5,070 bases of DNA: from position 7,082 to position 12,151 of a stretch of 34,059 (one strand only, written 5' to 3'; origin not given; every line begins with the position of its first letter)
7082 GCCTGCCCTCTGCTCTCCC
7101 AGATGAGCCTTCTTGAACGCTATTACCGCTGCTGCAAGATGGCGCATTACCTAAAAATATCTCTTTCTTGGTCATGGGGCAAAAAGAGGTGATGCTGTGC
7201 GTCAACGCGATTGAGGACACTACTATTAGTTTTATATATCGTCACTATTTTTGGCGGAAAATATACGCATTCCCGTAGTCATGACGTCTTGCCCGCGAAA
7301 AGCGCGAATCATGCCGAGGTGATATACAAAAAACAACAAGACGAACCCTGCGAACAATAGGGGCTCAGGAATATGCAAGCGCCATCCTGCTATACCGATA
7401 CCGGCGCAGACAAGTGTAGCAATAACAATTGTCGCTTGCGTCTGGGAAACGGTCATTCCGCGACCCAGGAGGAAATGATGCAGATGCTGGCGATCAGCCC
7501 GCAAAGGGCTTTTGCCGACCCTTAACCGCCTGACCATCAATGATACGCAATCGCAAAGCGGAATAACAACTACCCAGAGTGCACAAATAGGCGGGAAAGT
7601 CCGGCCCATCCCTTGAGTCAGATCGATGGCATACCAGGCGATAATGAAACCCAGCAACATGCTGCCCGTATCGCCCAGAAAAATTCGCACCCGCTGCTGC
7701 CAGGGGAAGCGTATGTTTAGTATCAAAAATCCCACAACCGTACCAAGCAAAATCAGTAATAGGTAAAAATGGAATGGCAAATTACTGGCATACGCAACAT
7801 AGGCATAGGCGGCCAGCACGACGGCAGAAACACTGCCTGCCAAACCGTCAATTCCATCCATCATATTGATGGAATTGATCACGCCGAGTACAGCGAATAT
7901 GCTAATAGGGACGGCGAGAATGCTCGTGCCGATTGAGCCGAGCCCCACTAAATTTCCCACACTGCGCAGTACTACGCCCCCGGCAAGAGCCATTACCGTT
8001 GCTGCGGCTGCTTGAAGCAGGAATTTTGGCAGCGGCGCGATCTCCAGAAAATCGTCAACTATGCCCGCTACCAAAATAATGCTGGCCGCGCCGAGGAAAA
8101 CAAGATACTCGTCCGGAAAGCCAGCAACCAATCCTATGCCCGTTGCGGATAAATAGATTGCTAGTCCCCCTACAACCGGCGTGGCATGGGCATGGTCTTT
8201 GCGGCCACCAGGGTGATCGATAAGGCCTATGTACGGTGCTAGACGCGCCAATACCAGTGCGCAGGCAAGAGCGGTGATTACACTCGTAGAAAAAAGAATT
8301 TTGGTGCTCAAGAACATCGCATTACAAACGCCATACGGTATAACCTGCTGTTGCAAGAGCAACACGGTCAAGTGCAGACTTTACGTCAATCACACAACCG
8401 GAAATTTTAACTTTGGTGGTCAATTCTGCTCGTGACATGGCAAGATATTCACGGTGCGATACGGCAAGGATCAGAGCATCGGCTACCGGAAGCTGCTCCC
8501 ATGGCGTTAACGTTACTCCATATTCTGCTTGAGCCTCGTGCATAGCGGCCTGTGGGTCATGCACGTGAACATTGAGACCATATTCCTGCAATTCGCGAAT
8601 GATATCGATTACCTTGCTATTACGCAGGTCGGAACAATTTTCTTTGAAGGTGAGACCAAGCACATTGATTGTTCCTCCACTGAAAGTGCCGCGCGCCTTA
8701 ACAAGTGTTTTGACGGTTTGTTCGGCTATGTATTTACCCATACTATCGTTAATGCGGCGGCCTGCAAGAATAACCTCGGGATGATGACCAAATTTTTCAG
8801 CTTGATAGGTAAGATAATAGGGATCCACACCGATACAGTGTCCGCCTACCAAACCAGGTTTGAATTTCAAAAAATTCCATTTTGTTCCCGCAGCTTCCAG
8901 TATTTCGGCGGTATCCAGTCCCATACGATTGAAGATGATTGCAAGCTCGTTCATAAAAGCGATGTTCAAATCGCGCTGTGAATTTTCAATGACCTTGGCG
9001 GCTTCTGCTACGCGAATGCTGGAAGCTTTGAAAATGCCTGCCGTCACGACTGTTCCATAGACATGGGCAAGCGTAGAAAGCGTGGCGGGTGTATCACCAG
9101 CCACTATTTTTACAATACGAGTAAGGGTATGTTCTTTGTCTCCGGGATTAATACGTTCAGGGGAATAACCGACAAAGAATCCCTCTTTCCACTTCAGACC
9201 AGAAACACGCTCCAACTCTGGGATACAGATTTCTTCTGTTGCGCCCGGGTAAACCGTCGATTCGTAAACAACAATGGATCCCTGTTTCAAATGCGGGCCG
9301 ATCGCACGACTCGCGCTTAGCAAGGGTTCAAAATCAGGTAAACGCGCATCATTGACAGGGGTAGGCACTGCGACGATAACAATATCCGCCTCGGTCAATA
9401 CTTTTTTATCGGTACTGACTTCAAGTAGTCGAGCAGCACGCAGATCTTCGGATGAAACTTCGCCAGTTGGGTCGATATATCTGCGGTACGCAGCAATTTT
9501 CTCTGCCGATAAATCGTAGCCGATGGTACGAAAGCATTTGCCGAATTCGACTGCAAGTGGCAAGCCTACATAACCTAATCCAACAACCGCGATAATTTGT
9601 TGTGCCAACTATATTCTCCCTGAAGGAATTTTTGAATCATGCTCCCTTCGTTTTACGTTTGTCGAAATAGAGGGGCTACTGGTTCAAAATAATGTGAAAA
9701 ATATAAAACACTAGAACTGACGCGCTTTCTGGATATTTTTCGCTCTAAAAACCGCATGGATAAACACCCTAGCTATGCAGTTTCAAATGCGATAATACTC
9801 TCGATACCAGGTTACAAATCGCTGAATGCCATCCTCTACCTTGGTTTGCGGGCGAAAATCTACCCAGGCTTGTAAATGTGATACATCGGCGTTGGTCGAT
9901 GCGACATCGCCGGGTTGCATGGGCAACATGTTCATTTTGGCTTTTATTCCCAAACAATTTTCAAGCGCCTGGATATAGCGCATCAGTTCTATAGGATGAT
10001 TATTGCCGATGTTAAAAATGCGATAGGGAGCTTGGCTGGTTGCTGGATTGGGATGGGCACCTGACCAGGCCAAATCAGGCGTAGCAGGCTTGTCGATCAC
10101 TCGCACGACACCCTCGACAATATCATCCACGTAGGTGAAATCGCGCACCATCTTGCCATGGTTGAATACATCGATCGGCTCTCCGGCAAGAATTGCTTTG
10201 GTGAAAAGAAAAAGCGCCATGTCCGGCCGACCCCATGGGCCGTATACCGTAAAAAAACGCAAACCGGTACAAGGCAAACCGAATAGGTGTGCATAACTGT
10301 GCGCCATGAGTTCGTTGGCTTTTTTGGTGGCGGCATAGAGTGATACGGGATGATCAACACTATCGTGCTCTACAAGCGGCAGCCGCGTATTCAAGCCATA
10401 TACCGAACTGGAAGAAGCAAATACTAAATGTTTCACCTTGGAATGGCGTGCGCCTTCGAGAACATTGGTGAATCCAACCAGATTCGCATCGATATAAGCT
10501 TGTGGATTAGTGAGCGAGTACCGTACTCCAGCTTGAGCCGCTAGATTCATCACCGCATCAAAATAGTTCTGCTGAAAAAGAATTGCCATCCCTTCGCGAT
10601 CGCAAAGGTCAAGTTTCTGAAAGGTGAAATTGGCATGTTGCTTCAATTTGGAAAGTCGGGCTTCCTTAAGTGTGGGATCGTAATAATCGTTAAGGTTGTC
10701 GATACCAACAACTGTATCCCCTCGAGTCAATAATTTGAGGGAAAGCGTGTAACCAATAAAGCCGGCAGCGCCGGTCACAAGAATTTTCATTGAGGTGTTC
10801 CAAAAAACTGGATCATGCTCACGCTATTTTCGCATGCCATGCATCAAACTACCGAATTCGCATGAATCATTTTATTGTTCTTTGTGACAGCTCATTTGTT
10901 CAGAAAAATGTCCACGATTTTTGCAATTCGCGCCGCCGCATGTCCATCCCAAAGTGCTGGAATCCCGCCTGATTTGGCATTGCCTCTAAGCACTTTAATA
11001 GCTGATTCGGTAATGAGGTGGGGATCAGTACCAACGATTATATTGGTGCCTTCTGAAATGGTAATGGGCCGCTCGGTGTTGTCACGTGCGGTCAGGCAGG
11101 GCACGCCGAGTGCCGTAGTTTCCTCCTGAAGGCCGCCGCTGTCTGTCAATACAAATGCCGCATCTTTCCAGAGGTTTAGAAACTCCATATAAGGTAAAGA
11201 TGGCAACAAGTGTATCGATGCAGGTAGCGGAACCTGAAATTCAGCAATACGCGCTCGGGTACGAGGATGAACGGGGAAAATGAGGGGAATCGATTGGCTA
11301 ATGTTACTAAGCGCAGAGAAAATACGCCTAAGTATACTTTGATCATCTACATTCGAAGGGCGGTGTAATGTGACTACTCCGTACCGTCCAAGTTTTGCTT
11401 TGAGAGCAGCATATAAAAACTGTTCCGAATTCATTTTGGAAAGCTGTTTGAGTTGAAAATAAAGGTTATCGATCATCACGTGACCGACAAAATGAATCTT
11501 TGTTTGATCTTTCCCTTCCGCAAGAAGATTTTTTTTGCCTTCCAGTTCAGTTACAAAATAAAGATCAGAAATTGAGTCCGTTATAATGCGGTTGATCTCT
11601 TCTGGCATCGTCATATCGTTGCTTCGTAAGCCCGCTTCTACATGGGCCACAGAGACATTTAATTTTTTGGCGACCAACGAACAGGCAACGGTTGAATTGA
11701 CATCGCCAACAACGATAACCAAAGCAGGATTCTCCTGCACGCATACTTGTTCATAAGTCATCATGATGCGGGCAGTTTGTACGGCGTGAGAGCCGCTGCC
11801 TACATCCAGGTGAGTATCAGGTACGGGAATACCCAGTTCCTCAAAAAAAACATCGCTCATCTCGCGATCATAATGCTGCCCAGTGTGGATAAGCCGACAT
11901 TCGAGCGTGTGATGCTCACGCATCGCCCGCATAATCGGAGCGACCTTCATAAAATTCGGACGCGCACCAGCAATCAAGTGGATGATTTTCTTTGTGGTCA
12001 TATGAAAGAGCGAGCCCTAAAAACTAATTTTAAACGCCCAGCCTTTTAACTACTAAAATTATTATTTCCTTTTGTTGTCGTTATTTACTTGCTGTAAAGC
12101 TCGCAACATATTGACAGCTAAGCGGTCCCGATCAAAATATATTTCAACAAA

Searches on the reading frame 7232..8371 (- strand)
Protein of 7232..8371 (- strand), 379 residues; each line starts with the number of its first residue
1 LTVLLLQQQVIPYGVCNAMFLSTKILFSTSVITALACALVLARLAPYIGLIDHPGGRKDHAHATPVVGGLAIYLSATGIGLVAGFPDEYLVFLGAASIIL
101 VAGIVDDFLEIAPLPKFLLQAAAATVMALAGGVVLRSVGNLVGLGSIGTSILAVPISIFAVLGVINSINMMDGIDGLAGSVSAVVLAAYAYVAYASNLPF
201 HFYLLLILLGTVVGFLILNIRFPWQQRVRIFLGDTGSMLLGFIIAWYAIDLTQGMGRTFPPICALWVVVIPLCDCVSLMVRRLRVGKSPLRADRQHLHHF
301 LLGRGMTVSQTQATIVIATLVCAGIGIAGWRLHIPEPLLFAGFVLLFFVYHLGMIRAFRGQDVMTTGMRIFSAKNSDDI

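Call 6: search_protein_families(library=pfam, proteins=[window:7232-8371:-], max_evalue=0.01)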
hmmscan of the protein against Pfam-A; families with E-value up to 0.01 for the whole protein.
window:7232-8371:- (379 aa): 1 family
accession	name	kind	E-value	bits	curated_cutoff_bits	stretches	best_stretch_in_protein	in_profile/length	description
PF00953.26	Glycos_transf_4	-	2.3e-34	119.1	27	1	90-251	2-159/160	Glycosyl transferase family 4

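Call 24: search_protein_families(library=ncbifam, proteins=[window:7232-8371:-], max_evalue=0.00001)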
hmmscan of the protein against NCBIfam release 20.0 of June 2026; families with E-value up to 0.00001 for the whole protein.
window:7232-8371:- (379 aa): 3 families
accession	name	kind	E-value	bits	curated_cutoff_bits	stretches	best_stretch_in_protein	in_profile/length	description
TIGR02380.1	ECA_wecA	exception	1.3e-76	258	326.05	1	31-357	8-336/346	UDP-N-acetylglucosamine--undecaprenyl-phosphate N-acetylglucosaminephosphotransferase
NF053644.1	MraY_archaea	equivalog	6.5e-21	75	450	1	126-327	155-340/340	pseudomurein biosynthesis MraY family phospho-N-acetylmuramoyl-pentapeptide-transferase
TIGR00445.1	mraY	equivalog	1.9e-10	40.8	192.05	1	63-254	34-248/321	phospho-N-acetylmuramoyl-pentapeptide-transferase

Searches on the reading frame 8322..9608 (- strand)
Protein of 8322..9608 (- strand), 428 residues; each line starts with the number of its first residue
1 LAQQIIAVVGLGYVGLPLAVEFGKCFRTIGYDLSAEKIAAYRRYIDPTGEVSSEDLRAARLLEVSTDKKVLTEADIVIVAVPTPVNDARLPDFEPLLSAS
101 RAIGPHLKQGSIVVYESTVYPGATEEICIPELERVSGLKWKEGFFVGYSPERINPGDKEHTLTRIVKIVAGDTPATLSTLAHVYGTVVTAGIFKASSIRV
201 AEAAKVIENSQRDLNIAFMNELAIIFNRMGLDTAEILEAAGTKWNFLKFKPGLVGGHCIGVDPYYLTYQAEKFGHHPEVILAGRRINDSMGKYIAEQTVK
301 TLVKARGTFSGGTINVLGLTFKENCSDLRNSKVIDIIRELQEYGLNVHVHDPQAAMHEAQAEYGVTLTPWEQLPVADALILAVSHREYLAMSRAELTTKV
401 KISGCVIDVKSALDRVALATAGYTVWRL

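Call 5: search_protein_families(library=pfam, proteins=[window:8322-9608:-])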
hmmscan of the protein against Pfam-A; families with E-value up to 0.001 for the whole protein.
window:8322-9608:- (428 aa): 4 families
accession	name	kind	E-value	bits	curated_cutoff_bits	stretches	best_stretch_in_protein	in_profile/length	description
PF03721.20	UDPG_MGDP_dh_N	-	6.7e-31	107.7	27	1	6-177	3-180/187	UDP-glucose/GDP-mannose dehydrogenase family, NAD binding domain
PF00984.24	UDPG_MGDP_dh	-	4.2e-25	88.1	25.4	1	200-288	2-93/94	UDP-glucose/GDP-mannose dehydrogenase family, central domain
PF03720.21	UDPG_MGDP_dh_C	-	8.5e-25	87.6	30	1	316-415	2-103/103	UDP-glucose/GDP-mannose dehydrogenase family, UDP binding domain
PF03446.21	NAD_binding_2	-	0.00011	22.6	21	0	6-127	2-103/161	NAD binding domain of 6-phosphogluconate dehydrogenase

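Call 24: search_protein_families(library=ncbifam, proteins=[window:8322-9608:-], max_evalue=0.00001)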
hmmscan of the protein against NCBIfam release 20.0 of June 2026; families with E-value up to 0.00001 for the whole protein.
window:8322-9608:- (428 aa): 6 families
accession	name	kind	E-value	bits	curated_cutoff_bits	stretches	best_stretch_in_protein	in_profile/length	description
NF011729.0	PRK15182.1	equivalog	1.3e-138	462.4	592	1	5-411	8-414/425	Vi polysaccharide biosynthesis UDP-N-acetylglucosamine C-6 dehydrogenase TviB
TIGR03026.1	NDP-sugDHase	subfamily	5.8e-112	374.5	189.8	1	6-410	3-412/413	nucleotide sugar dehydrogenase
NF040825.1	UDPMaNacDH_Arch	equivalog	4.8e-57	193.7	750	1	6-401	3-390/418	UDP-N-acetyl-D-mannosamine dehydrogenase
NF008286.0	PRK11064.1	equivalog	1.1e-56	192.3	459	1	2-403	2-414/420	UDP-N-acetyl-D-mannosamine dehydrogenase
NF041297.1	UDPGDh_AglM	equivalog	4.1e-39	134.7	670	1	6-404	3-413/429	UDP-glucose 6-dehydrogenase AglM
NF047673.2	TeichurnBiosyTuaD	equivalog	8.2e-32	110.9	700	1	5-423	3-424/439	UDP-glucose 6-dehydrogenase TuaD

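Call 52: search_solved_structures(query=window:8322-9608:-, max_evalue=1e-30)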
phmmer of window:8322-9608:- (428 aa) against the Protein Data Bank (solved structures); distinct sequences matched with E-value up to 1e-30: 5.
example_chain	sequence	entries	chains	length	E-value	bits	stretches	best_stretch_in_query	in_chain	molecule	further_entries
3ojl_A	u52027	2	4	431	9.5e-49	169.6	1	6-357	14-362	Cap5O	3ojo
4r16_A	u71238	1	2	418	9.3e-46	159.8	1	6-392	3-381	418aa long hypothetical UDP-N-acetyl-D-mannosaminuronic acid dehydrogenase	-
3g79_A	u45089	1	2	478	7.1e-41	143.7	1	6-413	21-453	NDP-N-acetyl-D-galactosaminuronic acid dehydrogenase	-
4xr9_A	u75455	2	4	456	1.3e-37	133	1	6-403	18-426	CalS8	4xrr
3vtf_A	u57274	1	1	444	3.1e-34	121.8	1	6-388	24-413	UDP-glucose 6-dehydrogenase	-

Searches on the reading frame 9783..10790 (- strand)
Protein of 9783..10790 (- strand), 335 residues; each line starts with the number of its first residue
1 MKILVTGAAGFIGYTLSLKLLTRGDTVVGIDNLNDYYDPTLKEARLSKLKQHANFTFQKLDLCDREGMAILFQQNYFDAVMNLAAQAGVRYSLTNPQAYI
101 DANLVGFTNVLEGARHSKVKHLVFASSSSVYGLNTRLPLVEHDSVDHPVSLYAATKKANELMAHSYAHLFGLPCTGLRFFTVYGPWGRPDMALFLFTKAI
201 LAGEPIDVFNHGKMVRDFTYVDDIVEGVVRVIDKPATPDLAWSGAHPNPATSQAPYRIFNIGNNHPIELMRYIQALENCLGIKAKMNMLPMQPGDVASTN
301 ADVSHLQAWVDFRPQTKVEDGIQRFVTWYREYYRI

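Call 5: search_protein_families(library=pfam, proteins=[window:9783-10790:-])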
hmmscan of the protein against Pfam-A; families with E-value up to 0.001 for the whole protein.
window:9783-10790:- (335 aa): 8 families
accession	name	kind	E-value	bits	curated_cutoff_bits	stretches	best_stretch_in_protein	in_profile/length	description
PF01370.27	Epimerase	-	4.1e-56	190.5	20.9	1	3-237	1-230/240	NAD dependent epimerase/dehydratase family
PF16363.11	GDP_Man_Dehyd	-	3.6e-51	175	27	1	4-324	1-331/332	GDP-mannose 4,6 dehydratase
PF01073.25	3Beta_HSD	-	9.5e-14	51.5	22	1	4-228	1-225/280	3-beta hydroxysteroid dehydrogenase/isomerase family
PF04321.23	RmlD_sub_bind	-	3.3e-13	49.8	27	1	1-237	1-202/287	RmlD substrate binding domain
PF02719.21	Polysacc_synt_2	-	6.5e-12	45.7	20.2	1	3-229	1-214/293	Polysaccharide biosynthesis protein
PF07993.18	NAD_binding_4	-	8.5e-06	25.5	20.1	0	5-184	1-209/258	Male sterility protein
PF00106.31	adh_short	-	5.7e-05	23.1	26.6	1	3-111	3-116/195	short chain dehydrogenase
PF13460.12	NAD_binding_10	-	0.0007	19.9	27.2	0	7-164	1-133/184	NAD(P)H-binding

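Call 24: search_protein_families(library=ncbifam, proteins=[window:9783-10790:-], max_evalue=0.00001)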
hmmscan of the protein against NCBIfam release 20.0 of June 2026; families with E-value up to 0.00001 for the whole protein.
window:9783-10790:- (335 aa): 23 families
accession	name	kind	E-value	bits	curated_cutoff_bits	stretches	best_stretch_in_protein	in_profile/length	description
TIGR01181.1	dTDP_gluc_dehyt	equivalog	3.4e-44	151.2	365.1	1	2-331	1-313/321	dTDP-glucose 4,6-dehydratase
TIGR01179.1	galE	equivalog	1.5e-41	142.3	262.3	2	2-184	1-178/332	UDP-glucose 4-epimerase GalE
NF011728.1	PRK15181.1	equivalog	6.5e-36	124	760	1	3-331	18-339/348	Vi polysaccharide biosynthesis UDP-N-acetylglucosaminuronic acid C-4 epimerase TviC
TIGR04180.1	EDH_00030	hypoth_equivalog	4.9e-34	117.7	475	1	3-235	1-228/297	NAD-dependent 4,6-dehydratase LegB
NF007490.0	PRK10084.1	subfamily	1.4e-33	116.4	649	1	1-330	1-335/361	dTDP-glucose 4,6-dehydratase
NF007582.0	PRK10217.1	equivalog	2.4e-31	109.1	698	1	2-329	3-331/355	dTDP-glucose 4,6-dehydratase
TIGR02197.1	heptose_epim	equivalog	2.1e-26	92.8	274.6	1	3-330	1-314/316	ADP-glyceromanno-heptose 6-epimerase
NF007956.0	PRK10675.1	subfamily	1.8e-23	83.2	394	1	1-160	1-157/338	UDP-glucose 4-epimerase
TIGR02622.1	CDP_4_6_dhtase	equivalog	9e-19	67.8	278.45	1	2-170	6-172/352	CDP-glucose 4,6-dehydratase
NF047922.1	GDPFucSynFcl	equivalog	7.3e-17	61.8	500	1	57-331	34-303/308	GDP-L-fucose synthase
NF042422.1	oxyalk_red_OleD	equivalog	3.3e-16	59.6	580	1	1-235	1-218/329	2-alkyl-3-oxoalkanoate reductase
NF043036.1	ErythonDh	equivalog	3.9e-16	59.1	325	1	1-202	1-199/321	D-erythronate dehydrogenase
NF008872.0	PRK11908.1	equivalog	2e-14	53.4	294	1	1-237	2-242/349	bifunctional UDP-4-keto-pentose/UDP-xylose synthase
NF041015.1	UDPsulfquin_syn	equivalog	1.1e-12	47.7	575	1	1-139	1-155/384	UDP-sulfoquinovose synthase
TIGR01472.1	gmd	equivalog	7.8e-11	41.8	415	1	3-176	3-180/342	GDP-mannose 4,6-dehydratase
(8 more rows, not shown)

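Call 51: search_solved_structures(query=window:9783-10790:-, max_evalue=1e-30)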
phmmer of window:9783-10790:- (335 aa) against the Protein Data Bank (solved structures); distinct sequences matched with E-value up to 1e-30: 12.
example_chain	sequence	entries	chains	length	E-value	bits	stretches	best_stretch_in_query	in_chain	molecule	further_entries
5u4q_A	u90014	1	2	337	2.4e-149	499.9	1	1-335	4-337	dTDP-glucose 4,6-dehydratase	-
6zl6_A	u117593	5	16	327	1.7e-45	158.6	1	1-334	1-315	Epimerase domain-containing protein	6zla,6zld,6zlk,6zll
6zlj_A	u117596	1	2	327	6.2e-45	156.8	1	1-334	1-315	Epimerase domain-containing protein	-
7ys8_A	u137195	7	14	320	7.4e-40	140.1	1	1-331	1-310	UDP-glucose 4-epimerase | UDP-glucose 4-epimerase along with EC 5.1.3.2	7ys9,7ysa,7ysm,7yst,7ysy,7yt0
3ruc_A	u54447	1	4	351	7.4e-38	133.5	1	4-332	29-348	WbgU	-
3ru7_A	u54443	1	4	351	1.4e-37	132.6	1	4-332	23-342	WbgU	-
3ru9_A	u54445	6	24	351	1.4e-37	132.6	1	4-332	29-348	WbgU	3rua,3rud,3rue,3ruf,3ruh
3lu1_A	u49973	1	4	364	1.6e-37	132.4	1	4-332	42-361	WbgU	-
10ke_A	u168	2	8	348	2.2e-35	125.4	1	2-334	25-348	Capsular polysaccharide biosynthesis protein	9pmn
4zrm_A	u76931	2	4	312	4.8e-34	121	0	1-233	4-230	UDP-glucose 4-epimerase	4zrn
6kv9_A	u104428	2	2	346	3.7e-33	118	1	3-331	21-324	MoeE5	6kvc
1sb8_A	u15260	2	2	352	6.9e-31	110.6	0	4-229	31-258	wbpP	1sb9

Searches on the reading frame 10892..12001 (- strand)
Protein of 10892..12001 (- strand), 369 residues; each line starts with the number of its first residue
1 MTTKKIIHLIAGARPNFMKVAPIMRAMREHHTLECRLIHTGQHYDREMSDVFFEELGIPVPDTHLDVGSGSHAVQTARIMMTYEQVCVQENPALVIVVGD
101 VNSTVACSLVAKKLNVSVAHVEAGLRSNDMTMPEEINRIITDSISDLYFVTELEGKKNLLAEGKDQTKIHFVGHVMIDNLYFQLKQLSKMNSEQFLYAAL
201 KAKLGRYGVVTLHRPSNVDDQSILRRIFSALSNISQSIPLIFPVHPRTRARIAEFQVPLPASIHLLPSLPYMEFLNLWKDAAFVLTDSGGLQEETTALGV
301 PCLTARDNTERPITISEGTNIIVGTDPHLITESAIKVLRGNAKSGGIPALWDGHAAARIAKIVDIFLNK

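Call 5: search_protein_families(library=pfam, proteins=[window:10892-12001:-])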
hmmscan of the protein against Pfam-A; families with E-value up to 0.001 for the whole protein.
window:10892-12001:- (369 aa): 1 family
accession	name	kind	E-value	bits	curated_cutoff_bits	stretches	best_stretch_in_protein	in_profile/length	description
PF02350.25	Epimerase_2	-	1.4e-106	356.7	30.6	1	26-363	2-346/347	UDP-N-acetylglucosamine 2-epimerase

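Call 24: search_protein_families(library=ncbifam, proteins=[window:10892-12001:-], max_evalue=0.00001)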
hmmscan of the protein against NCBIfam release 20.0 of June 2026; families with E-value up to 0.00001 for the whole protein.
window:10892-12001:- (369 aa): 2 families
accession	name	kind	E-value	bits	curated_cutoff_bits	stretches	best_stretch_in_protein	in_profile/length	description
TIGR00236.1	wecB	equivalog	2.4e-91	306.6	210.15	1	7-363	3-362/366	non-hydrolyzing UDP-N-acetylglucosamine 2-epimerase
TIGR03568.1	NeuC_NnaA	equivalog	1.7e-24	86.4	235.9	1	7-303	3-304/365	UDP-N-acetylglucosamine 2-epimerase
